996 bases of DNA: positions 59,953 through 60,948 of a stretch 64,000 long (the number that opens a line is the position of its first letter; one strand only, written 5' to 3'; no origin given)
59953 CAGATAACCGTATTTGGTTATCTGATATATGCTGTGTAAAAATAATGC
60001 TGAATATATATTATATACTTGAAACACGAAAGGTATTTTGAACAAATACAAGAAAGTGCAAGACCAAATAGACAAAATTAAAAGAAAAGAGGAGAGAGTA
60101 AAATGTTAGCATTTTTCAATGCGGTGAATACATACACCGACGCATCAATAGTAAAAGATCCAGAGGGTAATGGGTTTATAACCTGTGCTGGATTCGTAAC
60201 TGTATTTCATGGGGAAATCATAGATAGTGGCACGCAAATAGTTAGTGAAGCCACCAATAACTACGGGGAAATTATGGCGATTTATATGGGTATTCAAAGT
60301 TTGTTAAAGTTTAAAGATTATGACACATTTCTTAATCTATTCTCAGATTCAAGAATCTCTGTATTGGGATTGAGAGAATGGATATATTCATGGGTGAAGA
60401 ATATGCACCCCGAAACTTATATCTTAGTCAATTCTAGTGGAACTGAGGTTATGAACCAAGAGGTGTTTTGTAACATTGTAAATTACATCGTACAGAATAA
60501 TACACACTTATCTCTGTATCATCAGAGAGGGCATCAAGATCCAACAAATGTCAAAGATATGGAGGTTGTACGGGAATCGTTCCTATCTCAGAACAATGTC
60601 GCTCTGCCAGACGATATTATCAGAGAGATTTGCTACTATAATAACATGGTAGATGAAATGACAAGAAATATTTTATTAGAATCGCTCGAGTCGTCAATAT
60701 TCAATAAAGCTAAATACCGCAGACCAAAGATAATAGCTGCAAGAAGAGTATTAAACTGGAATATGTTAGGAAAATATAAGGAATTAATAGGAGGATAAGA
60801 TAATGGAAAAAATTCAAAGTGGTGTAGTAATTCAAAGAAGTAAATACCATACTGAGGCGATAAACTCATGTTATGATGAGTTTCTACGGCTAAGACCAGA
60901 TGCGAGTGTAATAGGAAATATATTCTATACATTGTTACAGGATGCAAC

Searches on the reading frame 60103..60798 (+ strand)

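Call 92: search_protein_families(library=pfam, proteins=[window:60103-60798:+], max_evalue=0.001)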
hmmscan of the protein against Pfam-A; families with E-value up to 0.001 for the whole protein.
window:60103-60798:+ (231 aa): 1 family
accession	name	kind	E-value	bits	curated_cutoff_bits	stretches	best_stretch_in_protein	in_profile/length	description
PF00075.30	RNase_H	-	4.1e-11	43.7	25.8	1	7-146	3-124/141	RNase H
